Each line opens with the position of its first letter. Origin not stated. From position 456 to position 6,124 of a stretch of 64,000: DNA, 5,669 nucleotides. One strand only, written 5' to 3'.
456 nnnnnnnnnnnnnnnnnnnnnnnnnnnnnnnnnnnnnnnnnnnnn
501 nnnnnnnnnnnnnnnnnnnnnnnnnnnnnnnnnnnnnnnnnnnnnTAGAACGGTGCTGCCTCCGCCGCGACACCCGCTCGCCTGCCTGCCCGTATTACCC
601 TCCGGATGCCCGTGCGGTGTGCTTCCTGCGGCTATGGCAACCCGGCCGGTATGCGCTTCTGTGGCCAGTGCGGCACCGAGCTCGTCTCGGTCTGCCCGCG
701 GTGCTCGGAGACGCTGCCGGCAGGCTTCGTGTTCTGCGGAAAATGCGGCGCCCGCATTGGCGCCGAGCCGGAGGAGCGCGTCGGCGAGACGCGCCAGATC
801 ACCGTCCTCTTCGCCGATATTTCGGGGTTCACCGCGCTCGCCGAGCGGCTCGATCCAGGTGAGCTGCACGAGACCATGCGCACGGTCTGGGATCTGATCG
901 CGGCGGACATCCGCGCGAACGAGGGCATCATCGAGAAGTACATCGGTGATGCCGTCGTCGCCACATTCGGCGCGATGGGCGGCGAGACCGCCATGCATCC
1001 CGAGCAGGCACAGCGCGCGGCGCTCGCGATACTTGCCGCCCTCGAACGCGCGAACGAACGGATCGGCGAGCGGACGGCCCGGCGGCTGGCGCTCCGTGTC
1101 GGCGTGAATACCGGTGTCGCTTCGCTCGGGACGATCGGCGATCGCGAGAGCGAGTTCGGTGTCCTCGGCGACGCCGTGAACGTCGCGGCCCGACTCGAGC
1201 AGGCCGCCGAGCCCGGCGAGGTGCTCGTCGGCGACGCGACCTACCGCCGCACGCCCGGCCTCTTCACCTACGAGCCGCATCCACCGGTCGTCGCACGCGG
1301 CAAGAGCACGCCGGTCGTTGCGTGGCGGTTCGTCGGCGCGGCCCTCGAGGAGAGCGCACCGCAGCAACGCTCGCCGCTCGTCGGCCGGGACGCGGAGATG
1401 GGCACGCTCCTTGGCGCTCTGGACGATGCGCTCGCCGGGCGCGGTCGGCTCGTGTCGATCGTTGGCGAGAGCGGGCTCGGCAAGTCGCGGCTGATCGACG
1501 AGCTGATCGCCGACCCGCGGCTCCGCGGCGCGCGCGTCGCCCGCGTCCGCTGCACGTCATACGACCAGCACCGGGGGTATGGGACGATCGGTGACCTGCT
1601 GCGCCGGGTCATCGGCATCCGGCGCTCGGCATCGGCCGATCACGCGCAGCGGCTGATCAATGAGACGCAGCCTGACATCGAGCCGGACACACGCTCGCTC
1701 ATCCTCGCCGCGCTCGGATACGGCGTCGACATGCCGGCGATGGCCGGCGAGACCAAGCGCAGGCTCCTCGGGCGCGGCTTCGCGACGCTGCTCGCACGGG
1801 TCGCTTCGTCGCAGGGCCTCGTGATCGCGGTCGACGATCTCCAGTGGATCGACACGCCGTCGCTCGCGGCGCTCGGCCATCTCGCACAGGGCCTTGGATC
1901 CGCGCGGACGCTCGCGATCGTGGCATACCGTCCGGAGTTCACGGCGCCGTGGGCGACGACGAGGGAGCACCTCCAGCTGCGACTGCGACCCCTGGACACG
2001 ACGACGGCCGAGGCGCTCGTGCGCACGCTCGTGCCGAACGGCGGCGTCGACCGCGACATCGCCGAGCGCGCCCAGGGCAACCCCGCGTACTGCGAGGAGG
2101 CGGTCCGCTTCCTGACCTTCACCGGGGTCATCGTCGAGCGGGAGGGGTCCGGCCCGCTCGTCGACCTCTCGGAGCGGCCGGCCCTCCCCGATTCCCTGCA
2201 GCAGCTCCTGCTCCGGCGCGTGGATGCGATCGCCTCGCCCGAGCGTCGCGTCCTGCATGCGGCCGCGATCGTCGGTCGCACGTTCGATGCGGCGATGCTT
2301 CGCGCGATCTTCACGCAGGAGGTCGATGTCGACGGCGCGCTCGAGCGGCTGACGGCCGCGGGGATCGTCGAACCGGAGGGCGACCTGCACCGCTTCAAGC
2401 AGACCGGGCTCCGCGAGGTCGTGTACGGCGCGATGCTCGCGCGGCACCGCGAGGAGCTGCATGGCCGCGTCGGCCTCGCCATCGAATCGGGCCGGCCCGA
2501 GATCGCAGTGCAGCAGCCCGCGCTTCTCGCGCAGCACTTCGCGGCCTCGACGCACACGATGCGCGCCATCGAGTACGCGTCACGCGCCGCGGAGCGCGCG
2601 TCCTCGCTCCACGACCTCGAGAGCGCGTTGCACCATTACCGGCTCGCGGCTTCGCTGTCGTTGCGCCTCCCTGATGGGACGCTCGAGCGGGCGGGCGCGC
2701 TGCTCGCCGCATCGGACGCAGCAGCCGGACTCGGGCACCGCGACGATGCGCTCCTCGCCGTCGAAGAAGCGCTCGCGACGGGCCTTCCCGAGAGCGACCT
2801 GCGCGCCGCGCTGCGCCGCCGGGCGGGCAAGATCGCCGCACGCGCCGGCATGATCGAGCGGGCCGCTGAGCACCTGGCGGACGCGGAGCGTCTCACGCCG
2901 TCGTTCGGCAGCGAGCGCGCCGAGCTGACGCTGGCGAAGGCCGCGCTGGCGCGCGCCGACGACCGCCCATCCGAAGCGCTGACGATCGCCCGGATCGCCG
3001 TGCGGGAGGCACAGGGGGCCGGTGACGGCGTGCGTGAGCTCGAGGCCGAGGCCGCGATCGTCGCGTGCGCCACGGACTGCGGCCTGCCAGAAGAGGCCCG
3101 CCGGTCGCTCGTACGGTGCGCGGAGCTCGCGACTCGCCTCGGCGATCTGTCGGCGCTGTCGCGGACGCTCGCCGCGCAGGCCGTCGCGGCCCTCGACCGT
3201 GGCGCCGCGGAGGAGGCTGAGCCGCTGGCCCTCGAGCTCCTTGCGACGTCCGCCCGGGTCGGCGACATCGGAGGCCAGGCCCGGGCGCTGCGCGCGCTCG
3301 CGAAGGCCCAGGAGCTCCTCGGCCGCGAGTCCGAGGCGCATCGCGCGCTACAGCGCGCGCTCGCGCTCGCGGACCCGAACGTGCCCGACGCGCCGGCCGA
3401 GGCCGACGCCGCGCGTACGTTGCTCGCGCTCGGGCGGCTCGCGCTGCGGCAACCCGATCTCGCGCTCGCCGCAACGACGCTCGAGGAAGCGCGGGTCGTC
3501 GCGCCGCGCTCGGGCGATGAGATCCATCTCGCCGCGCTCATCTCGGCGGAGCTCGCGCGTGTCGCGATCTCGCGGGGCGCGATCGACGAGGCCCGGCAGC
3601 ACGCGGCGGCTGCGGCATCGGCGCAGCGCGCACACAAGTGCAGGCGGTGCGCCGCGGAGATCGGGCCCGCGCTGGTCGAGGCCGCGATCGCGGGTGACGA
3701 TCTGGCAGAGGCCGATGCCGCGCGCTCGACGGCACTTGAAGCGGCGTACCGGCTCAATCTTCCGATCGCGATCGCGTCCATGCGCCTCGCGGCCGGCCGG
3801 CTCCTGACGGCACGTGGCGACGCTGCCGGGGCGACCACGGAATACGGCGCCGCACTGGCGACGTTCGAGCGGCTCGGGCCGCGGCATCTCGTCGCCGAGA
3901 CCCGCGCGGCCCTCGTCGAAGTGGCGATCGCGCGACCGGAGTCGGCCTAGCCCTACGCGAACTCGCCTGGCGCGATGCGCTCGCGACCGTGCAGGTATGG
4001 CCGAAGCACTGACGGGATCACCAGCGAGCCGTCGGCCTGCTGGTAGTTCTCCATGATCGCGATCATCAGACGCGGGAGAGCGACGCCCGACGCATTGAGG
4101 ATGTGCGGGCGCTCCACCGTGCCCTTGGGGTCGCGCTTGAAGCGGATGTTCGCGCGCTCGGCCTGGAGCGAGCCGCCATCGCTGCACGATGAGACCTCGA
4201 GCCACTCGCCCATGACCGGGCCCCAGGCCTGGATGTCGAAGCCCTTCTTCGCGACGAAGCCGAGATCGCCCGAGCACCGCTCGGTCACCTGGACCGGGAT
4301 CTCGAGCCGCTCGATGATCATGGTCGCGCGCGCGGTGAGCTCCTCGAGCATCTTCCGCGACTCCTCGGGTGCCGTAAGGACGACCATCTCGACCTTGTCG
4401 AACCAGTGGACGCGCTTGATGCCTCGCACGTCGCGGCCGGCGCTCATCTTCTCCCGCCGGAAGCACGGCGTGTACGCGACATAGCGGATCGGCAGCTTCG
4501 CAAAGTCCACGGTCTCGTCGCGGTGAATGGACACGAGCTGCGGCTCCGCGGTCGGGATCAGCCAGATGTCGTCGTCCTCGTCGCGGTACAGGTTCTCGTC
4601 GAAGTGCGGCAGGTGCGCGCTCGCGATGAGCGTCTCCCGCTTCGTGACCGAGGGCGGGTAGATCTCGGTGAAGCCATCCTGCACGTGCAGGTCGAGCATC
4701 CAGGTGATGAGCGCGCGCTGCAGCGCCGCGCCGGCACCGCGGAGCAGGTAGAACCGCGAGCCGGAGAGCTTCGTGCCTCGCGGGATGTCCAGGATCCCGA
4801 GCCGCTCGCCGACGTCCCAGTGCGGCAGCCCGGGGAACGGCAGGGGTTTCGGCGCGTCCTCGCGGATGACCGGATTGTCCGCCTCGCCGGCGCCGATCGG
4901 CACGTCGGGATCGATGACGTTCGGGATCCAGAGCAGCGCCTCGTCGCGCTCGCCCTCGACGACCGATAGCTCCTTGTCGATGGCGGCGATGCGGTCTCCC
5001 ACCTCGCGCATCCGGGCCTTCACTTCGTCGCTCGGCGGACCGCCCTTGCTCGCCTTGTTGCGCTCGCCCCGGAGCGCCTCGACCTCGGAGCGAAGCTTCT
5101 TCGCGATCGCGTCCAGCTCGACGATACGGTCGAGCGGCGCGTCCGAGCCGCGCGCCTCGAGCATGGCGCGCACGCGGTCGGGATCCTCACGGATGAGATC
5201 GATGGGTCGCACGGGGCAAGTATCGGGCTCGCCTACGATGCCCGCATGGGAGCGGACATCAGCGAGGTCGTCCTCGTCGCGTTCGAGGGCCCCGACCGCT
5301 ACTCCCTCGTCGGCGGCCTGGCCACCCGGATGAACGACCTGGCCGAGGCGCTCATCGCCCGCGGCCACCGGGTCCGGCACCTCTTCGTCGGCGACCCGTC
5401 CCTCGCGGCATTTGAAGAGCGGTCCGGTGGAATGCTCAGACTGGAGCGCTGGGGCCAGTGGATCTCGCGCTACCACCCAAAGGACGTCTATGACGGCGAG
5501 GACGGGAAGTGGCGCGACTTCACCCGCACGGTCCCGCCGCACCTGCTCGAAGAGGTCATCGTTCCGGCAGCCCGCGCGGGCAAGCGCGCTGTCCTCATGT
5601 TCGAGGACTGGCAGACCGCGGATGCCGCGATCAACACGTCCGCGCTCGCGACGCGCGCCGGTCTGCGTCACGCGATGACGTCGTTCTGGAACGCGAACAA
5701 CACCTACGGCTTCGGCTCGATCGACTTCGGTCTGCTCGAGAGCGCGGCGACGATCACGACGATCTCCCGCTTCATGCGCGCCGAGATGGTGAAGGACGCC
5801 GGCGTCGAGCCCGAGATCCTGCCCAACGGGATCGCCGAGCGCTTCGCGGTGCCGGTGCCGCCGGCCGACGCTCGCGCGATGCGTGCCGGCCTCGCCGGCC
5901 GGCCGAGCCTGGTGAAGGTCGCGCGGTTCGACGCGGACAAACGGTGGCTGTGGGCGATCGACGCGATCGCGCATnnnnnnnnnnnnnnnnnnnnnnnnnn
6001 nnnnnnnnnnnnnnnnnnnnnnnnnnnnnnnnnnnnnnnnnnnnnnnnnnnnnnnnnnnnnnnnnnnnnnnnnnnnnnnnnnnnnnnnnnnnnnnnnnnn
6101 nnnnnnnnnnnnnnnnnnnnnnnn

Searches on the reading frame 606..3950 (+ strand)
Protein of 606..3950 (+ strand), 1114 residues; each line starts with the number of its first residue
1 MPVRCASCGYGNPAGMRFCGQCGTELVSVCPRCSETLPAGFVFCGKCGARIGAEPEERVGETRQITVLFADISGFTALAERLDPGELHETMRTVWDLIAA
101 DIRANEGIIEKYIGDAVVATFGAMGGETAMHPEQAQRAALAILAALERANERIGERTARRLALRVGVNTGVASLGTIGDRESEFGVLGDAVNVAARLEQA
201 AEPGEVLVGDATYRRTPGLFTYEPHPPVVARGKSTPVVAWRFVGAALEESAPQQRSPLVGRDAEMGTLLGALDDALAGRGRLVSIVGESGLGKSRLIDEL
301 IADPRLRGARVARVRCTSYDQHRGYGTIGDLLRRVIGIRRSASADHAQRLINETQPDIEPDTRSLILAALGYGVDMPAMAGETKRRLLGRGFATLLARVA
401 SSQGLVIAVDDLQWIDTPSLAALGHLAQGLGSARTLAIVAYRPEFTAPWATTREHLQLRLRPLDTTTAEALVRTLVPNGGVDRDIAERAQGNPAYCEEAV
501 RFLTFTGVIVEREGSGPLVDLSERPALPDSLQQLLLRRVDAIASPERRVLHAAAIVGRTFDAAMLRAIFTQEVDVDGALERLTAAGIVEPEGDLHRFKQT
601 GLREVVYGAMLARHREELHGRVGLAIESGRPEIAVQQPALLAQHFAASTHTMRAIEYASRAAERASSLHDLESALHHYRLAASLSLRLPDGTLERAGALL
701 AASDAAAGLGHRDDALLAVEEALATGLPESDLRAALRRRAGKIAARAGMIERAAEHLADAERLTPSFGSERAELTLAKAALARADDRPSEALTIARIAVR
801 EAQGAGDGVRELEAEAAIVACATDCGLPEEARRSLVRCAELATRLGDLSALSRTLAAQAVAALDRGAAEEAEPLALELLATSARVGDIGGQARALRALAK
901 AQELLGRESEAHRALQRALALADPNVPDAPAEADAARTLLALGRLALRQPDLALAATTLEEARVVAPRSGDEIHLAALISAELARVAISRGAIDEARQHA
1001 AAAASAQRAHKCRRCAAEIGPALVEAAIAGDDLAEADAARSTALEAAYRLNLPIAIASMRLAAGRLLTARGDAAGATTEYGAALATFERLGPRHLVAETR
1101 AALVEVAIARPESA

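Call 55: search_protein_families(library=pfam, proteins=[window:606-3950:+], max_evalue=0.00001)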
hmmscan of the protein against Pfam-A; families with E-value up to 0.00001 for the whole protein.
window:606-3950:+ (1114 aa): 5 families
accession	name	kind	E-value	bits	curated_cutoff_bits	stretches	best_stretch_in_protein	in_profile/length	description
PF00211.25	Guanylate_cyc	-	3.8e-23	82.5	21.9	1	61-233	5-173/183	Adenylate and Guanylate cyclase catalytic domain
PF13191.12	AAA_16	-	1.4e-22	81.4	32.6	1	257-438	1-166/167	AAA ATPase domain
PF12773.13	DZR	-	7.7e-10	39.2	27.3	1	5-48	1-45/45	Double zinc ribbon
PF13240.11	Zn_Ribbon_1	-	1.8e-09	37.5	25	0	5-26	2-23/23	zinc-ribbon domain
PF24463.1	DUF7577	-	5e-06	26.5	28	0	28-51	3-26/27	Domain of unknown function (DUF7577)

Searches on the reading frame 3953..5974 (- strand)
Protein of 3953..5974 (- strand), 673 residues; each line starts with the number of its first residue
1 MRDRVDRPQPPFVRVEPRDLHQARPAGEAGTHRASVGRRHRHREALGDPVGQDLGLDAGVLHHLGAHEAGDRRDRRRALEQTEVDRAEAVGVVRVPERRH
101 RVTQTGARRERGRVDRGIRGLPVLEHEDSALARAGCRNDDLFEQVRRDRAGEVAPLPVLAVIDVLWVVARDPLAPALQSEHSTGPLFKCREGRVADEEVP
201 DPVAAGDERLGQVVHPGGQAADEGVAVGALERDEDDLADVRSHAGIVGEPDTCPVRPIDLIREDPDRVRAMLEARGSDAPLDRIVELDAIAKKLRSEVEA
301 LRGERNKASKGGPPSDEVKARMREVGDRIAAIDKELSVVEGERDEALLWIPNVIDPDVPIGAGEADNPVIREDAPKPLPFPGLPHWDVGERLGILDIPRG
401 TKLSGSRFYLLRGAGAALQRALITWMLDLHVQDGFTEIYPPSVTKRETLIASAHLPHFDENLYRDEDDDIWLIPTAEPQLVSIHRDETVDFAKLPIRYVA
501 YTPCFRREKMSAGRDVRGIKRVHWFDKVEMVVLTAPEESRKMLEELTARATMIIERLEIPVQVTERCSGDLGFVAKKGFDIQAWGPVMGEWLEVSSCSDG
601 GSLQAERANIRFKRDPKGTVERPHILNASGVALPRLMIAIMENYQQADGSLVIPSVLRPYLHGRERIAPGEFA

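Call 55: search_protein_families(library=pfam, proteins=[window:3953-5974:-], max_evalue=0.00001)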
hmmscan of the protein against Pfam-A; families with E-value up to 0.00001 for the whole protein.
window:3953-5974:- (673 aa): 2 families
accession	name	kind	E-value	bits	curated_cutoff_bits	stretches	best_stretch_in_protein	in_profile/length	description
PF00587.30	tRNA-synt_2b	-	3.7e-33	115.5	29.3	1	464-644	5-179/179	tRNA synthetase class II core domain (G, H, P, S and T)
PF02403.27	Seryl_tRNA_N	-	1.3e-16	61.2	28.2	1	258-353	4-107/108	Seryl-tRNA synthetase N-terminal domain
